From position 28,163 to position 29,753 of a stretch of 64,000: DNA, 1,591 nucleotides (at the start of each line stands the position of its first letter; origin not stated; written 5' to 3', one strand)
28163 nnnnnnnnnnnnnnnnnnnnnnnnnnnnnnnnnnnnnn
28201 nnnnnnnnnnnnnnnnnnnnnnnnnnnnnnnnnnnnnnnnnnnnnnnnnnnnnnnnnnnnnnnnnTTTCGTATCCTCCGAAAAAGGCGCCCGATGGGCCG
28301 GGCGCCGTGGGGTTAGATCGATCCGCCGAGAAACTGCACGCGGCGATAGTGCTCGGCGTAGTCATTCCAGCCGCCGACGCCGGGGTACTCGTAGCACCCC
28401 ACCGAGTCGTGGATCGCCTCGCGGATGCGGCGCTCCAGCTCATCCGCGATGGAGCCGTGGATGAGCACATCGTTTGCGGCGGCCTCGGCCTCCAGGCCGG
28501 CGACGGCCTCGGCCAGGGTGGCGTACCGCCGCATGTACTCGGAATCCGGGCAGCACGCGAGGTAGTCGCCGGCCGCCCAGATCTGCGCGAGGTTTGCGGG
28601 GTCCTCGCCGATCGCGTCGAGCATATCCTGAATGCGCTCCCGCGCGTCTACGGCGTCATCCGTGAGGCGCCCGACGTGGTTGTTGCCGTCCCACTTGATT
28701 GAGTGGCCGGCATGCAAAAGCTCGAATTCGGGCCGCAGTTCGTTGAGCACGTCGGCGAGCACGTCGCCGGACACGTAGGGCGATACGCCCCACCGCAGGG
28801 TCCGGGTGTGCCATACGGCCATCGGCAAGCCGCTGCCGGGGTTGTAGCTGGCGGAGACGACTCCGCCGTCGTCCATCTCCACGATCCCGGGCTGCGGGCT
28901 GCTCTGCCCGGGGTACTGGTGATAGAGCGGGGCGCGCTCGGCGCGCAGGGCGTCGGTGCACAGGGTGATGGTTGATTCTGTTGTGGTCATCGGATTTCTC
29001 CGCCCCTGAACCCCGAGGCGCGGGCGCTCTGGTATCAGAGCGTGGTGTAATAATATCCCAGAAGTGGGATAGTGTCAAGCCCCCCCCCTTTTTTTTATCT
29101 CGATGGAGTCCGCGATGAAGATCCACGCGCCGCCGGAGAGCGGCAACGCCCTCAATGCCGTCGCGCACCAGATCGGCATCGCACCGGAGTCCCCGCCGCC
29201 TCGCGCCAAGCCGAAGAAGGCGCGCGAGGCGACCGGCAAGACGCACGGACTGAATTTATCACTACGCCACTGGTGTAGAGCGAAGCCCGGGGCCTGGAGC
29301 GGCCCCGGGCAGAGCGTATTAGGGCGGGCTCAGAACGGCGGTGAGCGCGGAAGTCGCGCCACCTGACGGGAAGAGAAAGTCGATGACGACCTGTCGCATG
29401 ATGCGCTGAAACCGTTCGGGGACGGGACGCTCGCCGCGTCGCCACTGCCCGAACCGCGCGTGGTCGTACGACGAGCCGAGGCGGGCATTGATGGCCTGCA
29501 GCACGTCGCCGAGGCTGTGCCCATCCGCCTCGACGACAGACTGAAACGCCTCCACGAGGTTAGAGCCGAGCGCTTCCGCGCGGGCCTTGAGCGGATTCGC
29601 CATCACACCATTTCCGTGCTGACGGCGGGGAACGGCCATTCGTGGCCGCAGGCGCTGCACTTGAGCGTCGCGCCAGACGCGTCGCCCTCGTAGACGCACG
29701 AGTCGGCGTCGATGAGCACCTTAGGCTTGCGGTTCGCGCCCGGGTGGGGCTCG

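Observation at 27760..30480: Two leftward 'moron' operons wedged between the lysis cassette and the late structural region, one under a near-consensus sigma70 promoter with an adjacent C9T8 tract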

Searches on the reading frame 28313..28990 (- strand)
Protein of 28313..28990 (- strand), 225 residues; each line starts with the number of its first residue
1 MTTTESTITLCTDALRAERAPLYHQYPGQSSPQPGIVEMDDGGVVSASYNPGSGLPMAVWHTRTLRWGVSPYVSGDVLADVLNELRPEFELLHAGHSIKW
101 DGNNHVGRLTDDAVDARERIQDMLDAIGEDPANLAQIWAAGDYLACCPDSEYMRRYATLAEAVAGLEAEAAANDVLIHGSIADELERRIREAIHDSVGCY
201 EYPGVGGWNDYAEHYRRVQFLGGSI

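Call 3: search_protein_families(library=pfam, proteins=[window:28313-28990:-], max_evalue=1)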
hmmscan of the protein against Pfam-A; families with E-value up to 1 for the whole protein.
window:28313-28990:- (225 aa): 1 family
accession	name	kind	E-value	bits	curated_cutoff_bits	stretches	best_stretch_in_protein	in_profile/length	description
PF04495.20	GRASP55_65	-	0.058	14.2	27.7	1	97-164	19-87/138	GRASP55/65 PDZ-like domain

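Call 4: search_protein_families(library=phrogs, proteins=[window:28313-28990:-], max_evalue=1)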
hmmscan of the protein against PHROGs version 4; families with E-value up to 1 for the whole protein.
window:28313-28990:- (225 aa): 1 family
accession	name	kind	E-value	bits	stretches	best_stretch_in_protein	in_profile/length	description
phrog_25332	-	unknown function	7.7e-05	23.8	1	54-116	35-93/112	-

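Call 8: search_protein_families(library=padloc, proteins=[window:28313-28990:-], max_evalue=1)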
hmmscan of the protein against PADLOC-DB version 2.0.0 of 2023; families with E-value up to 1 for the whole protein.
window:28313-28990:- (225 aa): 0 families

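Call 9: search_protein_families(library=ncbifam, proteins=[window:28313-28990:-], max_evalue=1)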
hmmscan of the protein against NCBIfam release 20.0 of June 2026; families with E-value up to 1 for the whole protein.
window:28313-28990:- (225 aa): 0 families

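Call 10: search_dna_similar(query=window:28313-28990:-, collection=phages, mode=protein, max_evalue=0.01)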
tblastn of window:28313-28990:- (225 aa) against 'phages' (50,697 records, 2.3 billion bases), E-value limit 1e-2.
No match.

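Call 12: find_homologous_proteins(query=window:28313-28990:-)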
Query window:28313-28990:- (225 aa): 8 proteins with E <= 0.001 among 963 candidates.
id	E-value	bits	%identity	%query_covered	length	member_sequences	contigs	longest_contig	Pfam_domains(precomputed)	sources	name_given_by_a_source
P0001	8.0e-151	518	100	100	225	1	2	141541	PF26929.1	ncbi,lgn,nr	ncbi:MAG: hypothetical protein HY749_16195 [Gammaproteobacteria bacterium]|nr:hypothetical protein [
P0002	4.7e-39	152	46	79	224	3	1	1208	PF26929.1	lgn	-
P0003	1.0e-38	151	48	80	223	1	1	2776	PF26929.1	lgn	-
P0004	2.6e-33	134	41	79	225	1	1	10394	PF26929.1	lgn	-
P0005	1.4e-22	98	39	58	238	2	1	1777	PF26929.1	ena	-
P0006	8.8e-22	96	40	63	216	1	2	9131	PF26929.1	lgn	-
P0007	1.9e-21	95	44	53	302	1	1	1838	PF26929.1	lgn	-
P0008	1.4e-17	82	37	74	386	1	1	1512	PF26929.1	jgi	jgi:hypothetical protein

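Call 14: find_encoding_contigs(protein=P0001, flank=10000, max_places=4)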
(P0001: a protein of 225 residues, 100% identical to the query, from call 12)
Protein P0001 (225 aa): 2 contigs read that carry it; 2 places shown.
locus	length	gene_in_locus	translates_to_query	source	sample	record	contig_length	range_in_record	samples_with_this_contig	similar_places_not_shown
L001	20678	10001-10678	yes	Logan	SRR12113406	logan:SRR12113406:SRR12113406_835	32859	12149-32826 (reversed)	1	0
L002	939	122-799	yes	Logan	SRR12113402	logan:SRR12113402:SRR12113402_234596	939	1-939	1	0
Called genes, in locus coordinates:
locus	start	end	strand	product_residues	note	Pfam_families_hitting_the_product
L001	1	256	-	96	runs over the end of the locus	?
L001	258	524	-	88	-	-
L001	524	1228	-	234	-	-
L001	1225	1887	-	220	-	-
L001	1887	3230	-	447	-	-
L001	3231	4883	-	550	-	-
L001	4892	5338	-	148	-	PF23140:Gp80 (weak)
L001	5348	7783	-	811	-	-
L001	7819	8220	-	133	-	-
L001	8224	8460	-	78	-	-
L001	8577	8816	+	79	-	-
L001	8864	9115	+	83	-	-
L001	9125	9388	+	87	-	-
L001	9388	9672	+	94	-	-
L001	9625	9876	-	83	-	-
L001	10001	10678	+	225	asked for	PF26929:DUF8280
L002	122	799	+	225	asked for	PF26929:DUF8280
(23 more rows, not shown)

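Call 15: find_encoding_contigs(protein=P0004, flank=10000, max_places=4)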
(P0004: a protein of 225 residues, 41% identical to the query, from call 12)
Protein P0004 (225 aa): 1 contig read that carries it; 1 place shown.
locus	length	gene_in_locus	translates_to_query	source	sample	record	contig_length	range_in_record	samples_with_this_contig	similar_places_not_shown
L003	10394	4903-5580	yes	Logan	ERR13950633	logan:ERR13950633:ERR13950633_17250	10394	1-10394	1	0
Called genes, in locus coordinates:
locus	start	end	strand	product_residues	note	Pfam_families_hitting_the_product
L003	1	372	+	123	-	?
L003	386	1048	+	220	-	PF01510:Amidase_2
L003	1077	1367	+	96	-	PF23907:DUF7249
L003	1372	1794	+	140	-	-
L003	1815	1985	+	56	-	-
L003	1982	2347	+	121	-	-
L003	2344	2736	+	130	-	-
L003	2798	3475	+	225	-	-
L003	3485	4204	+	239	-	-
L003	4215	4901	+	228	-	-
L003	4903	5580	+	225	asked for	PF26929:DUF8280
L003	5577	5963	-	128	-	-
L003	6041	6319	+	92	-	-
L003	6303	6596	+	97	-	PF07098:DUF1360 (weak)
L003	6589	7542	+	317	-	-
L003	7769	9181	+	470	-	PF00270:DEAD, PF04851:ResIII, PF00271:Helicase_C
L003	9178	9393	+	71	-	-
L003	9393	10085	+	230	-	-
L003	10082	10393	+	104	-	?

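Call 16: find_encoding_contigs(protein=P0006, flank=10000, max_places=4)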
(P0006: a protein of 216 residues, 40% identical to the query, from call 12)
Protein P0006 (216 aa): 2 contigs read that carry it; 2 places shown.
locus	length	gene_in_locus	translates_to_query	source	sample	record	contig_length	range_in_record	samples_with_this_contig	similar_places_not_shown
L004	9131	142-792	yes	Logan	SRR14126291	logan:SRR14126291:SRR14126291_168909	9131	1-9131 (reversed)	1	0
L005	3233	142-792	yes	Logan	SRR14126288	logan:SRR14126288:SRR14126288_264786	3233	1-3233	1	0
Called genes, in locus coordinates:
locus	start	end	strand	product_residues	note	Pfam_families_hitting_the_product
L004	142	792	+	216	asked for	PF26929:DUF8280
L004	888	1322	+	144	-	PF13471:Transglut_core3 (weak), PF24585:YunG (weak)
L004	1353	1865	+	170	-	-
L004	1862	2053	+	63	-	-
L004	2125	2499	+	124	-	-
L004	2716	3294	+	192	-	-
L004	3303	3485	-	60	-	-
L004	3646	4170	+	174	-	PF13328:HD_4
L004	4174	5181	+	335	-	PF04542:Sigma70_r2 (weak), PF04545:Sigma70_r4, PF00847:AP2 (weak)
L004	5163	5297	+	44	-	-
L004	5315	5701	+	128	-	PF07282:Cas12f1-like_TNB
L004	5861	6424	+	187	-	-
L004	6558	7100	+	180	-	-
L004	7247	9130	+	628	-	?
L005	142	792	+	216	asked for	PF26929:DUF8280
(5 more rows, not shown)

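Call 64: predict_structure(alignment_id=A6)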
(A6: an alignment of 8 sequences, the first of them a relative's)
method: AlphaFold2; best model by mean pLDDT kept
length: 225 residues; sequences in the alignment: 8
mean_pLDDT: 81.7   pTM: 0.73
mean pLDDT of the five models: 81.7, 81.6, 81.3, 78.8, 74.2
residues with pLDDT >= 90: 110; 70-90: 62; 50-70: 24; < 50: 29
segments of 3 or more residues with pLDDT < 50: 1-3, 198-203, 205-208, 210-225
pLDDT, mean of each block of 10 residues (from residue 1): 68 91 88 93 92 76 93 96 97 93 91 97 97 93 79 67 88 89 83 57 45 44 39
secondary structure, 60 per line:
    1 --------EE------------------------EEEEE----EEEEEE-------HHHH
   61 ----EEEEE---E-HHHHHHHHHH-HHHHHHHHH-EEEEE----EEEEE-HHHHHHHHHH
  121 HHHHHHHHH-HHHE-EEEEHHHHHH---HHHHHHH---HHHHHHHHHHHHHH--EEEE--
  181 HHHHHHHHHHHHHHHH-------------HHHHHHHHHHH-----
elements in order: E35-39 E44-49 H57-60 E65-69 H75-84 H86-94 E96-100 E105-109 H111-129 E136-139 H140-145 H149-155 H159-172 E175-178 H181-196 H210-220

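Call 66: fold_search(model_id=the predicted structure, library=pdb)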
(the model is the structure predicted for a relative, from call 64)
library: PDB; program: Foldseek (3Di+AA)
matches with E <= 10: 262; with E <= 0.001: 0
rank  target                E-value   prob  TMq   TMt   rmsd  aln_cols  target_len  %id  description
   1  5col_B                5.8e-01  0.08  0.17  0.23  18.3       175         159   12  RIBOSOMAL PROTEIN L11 FROM METHANOCOCCUS JANNASCHII (released 2016-08-17)
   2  8if6_B                5.8e-01  0.05  0.14  0.17  19.9       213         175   12  Conformational Dynamics of the D53-D3-D14 Complex in Strigolactone Signaling (released 2023-07-12)
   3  5col_A                6.2e-01  0.08  0.16  0.23  18.3       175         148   11  RIBOSOMAL PROTEIN L11 FROM METHANOCOCCUS JANNASCHII (released 2016-08-17)
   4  5v8c                  6.6e-01  0.05  0.10  0.09  14.5       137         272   15  LytR-Csp2A-Psr enzyme from Actinomyces oris (released 2018-04-11)
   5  7o4e_A                1.1e+00  0.04  0.13  0.18  13.0       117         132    8  The DYW domain of A. thaliana OTP86 in its inactive state (released 2021-06-30)
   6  2qvo                  1.3e+00  0.25  0.14  0.34   7.4        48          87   19  Crystal structure of AF1382 from Archaeoglobus fulgidus (released 2007-09-04)
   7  3ov8                  1.7e+00  0.23  0.16  0.37   7.4        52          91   19  Crystal structure of AF1382 from Archaeoglobus fulgidus, High resolution (released 2011-11-16)
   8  3bro_B                1.7e+00  0.13  0.13  0.20   7.8        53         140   24  Crystal structure of the transcription regulator MarR from Oenococcus oeni PSU-1 (released 2008-01-15)
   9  8b2r_B                1.7e+00  0.06  0.12  0.24   9.9        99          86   15  Complex of rice blast (Magnaporthe oryzae) effector protein AVR-PikF with a rice (Oryza sativa) RGA5 HMA domain mutant (released 2022-10-19)
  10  4hw0_C                1.9e+00  0.16  0.14  0.31   7.7        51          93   18  Crystal structure of Sso10a-2, a DNA-binding protein from Sulfolobus solfataricus (released 2013-10-30)
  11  4jba_A                1.9e+00  0.14  0.13  0.22   8.4        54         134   15  Crystal Structure of the Oxidized Form of MarR from E.coli (released 2013-10-16)
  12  6zj3_SN               1.9e+00  0.06  0.12  0.24   9.4        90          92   11  Cryo-EM structure of the highly atypical cytoplasmic ribosome of Euglena gracilis (released 2020-10-07)
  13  2qh5_A                2.1e+00  0.04  0.17  0.15  13.6       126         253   14  Crystal structure of mannose-6-phosphate isomerase from Helicobacter pylori (released 2007-07-17)
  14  7qpx_C                2.2e+00  0.06  0.11  0.25  10.1        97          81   12  Complex of rice blast (Magnaporthe oryzae) effector protein AVR-PikC with an engineered HMA domain of Pikp-1 (Pikp-SNK (released 2022-06-22)
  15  4jba_B                2.3e+00  0.13  0.13  0.21   8.3        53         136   15  Crystal Structure of the Oxidized Form of MarR from E.coli (released 2013-10-16)
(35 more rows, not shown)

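Call 69: search_protein_families(library=pfam, proteins=[P0001], max_evalue=1)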
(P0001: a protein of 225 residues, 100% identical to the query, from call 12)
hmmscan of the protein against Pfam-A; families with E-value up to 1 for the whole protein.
P0001 (225 aa): 1 family
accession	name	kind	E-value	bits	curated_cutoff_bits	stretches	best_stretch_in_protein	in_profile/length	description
PF04495.20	GRASP55_65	-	0.058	14.2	27.7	1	97-164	19-87/138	GRASP55/65 PDZ-like domain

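Call 83: search_solved_structures(query=A6, max_evalue=10)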
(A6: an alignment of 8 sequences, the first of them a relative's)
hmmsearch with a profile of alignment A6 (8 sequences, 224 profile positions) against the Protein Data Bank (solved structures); distinct sequences matched with E-value up to 10: 1.
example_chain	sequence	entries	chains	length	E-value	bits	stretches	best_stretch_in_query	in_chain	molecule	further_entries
5jw7_A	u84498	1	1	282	1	12.4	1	5-38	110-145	E3 ubiquitin-protein ligase SopA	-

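Call 118: find_encoding_contigs(protein=P0003, flank=3000, max_places=2)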
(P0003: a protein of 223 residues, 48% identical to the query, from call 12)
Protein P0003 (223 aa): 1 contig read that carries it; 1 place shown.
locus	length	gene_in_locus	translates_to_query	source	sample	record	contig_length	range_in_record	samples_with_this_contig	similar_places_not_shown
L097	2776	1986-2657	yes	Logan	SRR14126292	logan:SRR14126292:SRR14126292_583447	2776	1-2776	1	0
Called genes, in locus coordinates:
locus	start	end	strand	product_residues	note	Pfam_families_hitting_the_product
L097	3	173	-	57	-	?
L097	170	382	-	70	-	-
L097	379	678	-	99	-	-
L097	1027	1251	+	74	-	PF22147:AcrIC5 (weak)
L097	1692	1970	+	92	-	-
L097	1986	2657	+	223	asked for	PF26929:DUF8280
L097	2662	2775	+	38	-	?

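Call 119: search_solved_structures(query=L097:1027-1251:+, max_evalue=10, show_alignments=1)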
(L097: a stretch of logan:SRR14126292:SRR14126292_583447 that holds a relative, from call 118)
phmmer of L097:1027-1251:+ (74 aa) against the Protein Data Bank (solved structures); distinct sequences matched with E-value up to 10: 1.
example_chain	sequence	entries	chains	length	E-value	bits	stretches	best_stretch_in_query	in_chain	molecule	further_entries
7yhr_A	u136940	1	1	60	0.015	18.9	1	41-74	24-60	Anti-CRISPR protein Type I-C5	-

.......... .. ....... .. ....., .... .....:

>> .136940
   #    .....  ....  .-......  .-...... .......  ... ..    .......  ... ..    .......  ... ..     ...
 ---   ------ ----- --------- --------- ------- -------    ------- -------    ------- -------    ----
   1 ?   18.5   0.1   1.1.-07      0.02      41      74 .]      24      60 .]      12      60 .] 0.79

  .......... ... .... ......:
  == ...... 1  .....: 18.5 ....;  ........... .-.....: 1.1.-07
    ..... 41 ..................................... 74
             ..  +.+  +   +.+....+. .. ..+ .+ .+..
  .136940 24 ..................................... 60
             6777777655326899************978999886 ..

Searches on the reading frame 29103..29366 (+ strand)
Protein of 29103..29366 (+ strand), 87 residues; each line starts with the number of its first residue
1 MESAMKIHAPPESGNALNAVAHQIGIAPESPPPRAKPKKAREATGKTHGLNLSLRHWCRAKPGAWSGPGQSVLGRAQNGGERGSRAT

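Call 3: search_protein_families(library=pfam, proteins=[window:29103-29366:+], max_evalue=1)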
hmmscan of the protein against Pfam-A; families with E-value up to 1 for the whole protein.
window:29103-29366:+ (87 aa): 0 families

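Call 4: search_protein_families(library=phrogs, proteins=[window:29103-29366:+], max_evalue=1)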
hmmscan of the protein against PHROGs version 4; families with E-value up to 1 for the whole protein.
window:29103-29366:+ (87 aa): 0 families

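Call 8: search_protein_families(library=padloc, proteins=[window:29103-29366:+], max_evalue=1)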
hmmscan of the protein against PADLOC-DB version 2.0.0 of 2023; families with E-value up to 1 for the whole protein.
window:29103-29366:+ (87 aa): 0 families

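Call 9: search_protein_families(library=ncbifam, proteins=[window:29103-29366:+], max_evalue=1)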
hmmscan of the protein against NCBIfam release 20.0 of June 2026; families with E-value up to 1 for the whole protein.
window:29103-29366:+ (87 aa): 1 family
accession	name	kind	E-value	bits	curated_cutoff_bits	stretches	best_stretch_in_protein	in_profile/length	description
NF052404.1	NOV2J9O6_fam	equivalog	0.029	14.7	200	1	8-62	85-139/163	NOV2J9O6 family nitrogen cycling protein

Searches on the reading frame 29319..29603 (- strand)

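Call 3: search_protein_families(library=pfam, proteins=[window:29319-29603:-], max_evalue=1)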
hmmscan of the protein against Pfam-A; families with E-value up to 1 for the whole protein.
window:29319-29603:- (94 aa): 1 family
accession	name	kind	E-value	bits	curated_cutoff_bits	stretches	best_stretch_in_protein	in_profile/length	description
PF23191.1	WH_MCM3_C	-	0.014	16.1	27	1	7-49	6-47/77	MCM3-like, winged helix domain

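Call 4: search_protein_families(library=phrogs, proteins=[window:29319-29603:-], max_evalue=1)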
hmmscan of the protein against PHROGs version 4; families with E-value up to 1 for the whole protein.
window:29319-29603:- (94 aa): 0 families

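Call 8: search_protein_families(library=padloc, proteins=[window:29319-29603:-], max_evalue=1)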
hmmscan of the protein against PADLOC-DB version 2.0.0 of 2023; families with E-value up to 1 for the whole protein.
window:29319-29603:- (94 aa): 0 families

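Call 9: search_protein_families(library=ncbifam, proteins=[window:29319-29603:-], max_evalue=1)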
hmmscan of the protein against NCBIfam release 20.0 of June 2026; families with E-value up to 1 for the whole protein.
window:29319-29603:- (94 aa): 0 families
